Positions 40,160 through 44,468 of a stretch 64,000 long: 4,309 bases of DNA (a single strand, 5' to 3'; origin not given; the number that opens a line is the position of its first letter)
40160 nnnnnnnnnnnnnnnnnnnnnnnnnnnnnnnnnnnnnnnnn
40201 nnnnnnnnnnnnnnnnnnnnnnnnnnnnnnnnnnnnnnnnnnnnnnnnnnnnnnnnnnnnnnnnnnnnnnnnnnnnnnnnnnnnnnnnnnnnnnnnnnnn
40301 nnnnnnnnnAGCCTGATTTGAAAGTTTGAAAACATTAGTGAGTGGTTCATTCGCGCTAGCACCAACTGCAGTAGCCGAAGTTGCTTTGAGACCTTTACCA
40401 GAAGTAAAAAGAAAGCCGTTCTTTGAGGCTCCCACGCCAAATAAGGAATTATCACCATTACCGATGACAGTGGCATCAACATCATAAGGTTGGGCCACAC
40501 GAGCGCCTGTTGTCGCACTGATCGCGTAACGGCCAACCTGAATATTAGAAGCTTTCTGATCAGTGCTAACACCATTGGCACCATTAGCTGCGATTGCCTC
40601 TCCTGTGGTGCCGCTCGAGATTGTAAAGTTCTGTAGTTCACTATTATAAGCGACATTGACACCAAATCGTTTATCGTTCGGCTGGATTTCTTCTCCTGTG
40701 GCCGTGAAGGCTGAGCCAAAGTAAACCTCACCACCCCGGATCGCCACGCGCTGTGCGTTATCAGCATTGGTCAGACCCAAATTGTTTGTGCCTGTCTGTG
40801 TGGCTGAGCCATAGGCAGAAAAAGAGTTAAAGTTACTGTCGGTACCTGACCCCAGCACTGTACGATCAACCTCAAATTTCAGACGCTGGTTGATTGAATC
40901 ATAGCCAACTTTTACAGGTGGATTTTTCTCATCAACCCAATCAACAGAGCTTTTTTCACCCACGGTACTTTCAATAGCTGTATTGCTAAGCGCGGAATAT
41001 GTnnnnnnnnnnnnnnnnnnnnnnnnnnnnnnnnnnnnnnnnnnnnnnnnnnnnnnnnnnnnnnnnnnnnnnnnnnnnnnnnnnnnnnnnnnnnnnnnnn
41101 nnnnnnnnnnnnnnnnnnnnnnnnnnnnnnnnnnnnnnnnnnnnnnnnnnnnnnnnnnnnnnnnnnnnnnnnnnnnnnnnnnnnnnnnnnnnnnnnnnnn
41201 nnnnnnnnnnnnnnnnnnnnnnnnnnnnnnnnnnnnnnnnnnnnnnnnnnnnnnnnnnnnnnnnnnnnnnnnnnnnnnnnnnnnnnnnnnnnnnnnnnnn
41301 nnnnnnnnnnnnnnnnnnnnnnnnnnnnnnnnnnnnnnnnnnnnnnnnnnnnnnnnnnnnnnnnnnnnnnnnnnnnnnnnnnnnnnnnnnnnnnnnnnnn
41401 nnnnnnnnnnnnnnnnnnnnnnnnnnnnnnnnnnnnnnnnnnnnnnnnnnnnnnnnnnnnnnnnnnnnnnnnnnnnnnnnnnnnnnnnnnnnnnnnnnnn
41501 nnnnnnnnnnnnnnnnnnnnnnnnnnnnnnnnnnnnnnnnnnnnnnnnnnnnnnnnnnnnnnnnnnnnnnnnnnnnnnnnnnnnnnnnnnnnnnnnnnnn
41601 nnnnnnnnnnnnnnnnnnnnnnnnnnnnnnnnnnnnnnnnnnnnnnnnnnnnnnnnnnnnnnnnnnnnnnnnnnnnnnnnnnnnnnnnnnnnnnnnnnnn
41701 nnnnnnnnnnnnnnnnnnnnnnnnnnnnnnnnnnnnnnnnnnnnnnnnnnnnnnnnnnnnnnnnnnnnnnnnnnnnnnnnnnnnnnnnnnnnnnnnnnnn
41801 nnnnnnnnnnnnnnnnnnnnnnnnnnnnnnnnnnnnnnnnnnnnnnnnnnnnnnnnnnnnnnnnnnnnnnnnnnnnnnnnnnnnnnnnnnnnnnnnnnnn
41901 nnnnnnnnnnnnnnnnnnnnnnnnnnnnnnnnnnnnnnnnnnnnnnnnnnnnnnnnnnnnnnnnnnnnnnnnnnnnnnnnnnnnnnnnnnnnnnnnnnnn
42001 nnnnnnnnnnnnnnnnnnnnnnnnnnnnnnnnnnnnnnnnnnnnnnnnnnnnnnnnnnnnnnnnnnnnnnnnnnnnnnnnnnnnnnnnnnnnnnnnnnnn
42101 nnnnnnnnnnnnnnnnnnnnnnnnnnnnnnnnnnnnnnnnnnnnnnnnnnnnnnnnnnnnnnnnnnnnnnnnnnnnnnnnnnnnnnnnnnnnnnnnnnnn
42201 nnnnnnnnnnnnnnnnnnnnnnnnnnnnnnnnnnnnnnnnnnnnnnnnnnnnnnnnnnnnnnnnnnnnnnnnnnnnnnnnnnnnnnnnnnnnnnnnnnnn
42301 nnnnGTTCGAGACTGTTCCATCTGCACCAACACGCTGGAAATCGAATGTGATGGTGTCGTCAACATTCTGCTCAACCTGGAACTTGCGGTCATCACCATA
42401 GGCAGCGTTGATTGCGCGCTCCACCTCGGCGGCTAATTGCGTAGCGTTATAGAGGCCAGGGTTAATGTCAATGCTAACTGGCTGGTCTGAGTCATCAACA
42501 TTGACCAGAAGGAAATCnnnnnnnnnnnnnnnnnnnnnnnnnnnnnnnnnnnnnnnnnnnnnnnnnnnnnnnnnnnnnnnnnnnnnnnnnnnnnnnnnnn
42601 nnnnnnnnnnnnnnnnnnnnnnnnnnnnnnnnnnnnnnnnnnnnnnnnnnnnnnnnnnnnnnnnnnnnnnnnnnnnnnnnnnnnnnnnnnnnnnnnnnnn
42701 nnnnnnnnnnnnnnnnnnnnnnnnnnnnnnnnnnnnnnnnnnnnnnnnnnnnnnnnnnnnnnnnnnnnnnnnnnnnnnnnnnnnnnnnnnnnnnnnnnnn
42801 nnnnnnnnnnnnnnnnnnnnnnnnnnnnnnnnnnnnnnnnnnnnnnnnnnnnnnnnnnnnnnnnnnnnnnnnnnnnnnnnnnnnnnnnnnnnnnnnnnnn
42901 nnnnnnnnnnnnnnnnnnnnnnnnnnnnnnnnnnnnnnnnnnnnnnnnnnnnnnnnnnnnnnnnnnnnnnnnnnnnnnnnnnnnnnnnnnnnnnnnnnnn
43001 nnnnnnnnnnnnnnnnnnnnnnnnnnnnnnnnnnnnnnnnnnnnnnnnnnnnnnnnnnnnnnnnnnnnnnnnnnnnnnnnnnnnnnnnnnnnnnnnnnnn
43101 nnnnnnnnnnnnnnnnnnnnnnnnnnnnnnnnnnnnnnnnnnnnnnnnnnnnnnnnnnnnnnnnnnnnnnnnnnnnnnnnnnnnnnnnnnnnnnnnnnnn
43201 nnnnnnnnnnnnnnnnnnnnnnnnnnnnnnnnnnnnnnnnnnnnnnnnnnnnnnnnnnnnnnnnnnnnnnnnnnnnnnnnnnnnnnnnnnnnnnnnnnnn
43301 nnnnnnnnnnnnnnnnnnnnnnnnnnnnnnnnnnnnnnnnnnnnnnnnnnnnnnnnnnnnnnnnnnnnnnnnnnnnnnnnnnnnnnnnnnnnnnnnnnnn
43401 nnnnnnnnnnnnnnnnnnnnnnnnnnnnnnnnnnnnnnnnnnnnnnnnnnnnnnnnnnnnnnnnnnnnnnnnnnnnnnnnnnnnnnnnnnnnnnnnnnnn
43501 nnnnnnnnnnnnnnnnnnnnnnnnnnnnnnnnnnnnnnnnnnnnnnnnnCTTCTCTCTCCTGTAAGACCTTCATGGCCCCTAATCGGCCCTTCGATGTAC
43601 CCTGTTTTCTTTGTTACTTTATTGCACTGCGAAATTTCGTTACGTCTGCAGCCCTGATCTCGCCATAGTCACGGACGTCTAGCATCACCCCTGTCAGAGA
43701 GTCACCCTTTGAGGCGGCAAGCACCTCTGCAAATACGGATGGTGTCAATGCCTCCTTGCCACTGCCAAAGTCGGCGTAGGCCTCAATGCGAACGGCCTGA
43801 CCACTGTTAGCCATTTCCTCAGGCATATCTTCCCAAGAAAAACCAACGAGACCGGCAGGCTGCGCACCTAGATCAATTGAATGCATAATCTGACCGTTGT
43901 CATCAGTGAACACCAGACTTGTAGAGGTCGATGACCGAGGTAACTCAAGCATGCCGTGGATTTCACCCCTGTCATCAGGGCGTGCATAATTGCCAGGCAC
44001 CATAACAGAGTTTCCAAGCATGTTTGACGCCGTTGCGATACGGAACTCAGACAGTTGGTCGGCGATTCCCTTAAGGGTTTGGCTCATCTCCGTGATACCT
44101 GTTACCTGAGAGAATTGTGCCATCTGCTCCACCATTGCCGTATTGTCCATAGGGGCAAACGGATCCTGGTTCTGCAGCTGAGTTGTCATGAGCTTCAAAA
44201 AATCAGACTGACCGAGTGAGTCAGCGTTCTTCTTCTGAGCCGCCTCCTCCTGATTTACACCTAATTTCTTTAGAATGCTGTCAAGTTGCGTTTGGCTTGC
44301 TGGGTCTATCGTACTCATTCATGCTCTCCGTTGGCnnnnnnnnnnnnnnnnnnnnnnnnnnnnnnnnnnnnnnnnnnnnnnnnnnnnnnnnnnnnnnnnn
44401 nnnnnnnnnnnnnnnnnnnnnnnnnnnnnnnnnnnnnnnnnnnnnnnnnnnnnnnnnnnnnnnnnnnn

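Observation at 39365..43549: Giant 1394-aa hook protein FlgE with roughly 1100 extra residues between canonical termini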

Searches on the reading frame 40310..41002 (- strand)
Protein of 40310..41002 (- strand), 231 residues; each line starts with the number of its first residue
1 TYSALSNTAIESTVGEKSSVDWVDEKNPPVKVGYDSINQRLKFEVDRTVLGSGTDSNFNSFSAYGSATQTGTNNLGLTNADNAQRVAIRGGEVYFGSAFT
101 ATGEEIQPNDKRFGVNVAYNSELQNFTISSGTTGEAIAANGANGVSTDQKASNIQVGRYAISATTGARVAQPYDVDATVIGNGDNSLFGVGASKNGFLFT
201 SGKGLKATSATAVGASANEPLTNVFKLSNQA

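Call 28: search_protein_families(library=pfam, proteins=[window:40310-41002:-], max_evalue=10)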
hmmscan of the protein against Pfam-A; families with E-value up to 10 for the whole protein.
window:40310-41002:- (231 aa): 2 families
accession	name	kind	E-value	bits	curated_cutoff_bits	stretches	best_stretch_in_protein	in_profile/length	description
PF02740.20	Colipase_C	-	0.092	13.4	23.7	1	41-58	22-39/44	Colipase, C-terminal domain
PF22984.1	RM6_Med14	-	0.1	13.1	27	1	110-140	22-53/69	Mediator of RNA polymerase II transcription subunit 14, RM6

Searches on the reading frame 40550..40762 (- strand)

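Call 77: search_protein_families(library=pfam, proteins=[window:40550-40762:-], max_evalue=10)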
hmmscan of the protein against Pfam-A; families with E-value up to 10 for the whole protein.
window:40550-40762:- (71 aa): 2 families
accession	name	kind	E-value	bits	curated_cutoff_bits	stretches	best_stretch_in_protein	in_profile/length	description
PF22984.1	RM6_Med14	-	0.02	15.4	27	1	30-60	22-53/69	Mediator of RNA polymerase II transcription subunit 14, RM6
PF19923.4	DUF6386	-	0.057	13.5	25.9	1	6-40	76-110/145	Family of unknown function (DUF6386)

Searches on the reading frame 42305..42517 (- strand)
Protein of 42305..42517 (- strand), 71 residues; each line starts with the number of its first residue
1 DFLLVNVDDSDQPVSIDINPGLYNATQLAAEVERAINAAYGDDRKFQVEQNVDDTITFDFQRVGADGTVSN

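Call 77: search_protein_families(library=pfam, proteins=[window:42305-42517:-], max_evalue=10)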
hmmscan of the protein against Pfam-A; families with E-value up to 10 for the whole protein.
window:42305-42517:- (71 aa): 1 family
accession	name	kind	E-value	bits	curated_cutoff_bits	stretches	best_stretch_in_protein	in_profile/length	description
PF13027.11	DUF3888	-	0.21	12.4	22.2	1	26-49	7-30/87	Protein of unknown function (DUF3888)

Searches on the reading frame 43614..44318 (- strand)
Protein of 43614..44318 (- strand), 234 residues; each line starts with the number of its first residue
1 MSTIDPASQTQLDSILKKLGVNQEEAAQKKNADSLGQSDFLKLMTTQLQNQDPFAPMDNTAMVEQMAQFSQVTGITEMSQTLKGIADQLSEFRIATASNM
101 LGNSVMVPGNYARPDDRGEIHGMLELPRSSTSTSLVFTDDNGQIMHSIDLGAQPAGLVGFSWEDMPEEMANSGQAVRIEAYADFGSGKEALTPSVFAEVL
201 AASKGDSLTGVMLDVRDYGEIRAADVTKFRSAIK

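Call 5: search_protein_families(library=pfam, proteins=[window:43614-44318:-], max_evalue=0.01)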
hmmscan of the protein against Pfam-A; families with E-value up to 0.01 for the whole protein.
window:43614-44318:- (234 aa): 3 families
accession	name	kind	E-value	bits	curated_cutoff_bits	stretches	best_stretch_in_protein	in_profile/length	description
PF03963.19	FlgD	-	1.2e-22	80.3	27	1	20-83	11-74/75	Flagellar hook capping protein - N-terminal region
PF13860.13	FlgD_ig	-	1e-08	35.5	27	1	118-172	10-66/79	FlgD Ig-like domain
PF13861.12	FLgD_tudor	-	4.9e-05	23.9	26.9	1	96-227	5-58/58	FlgD Tudor-like domain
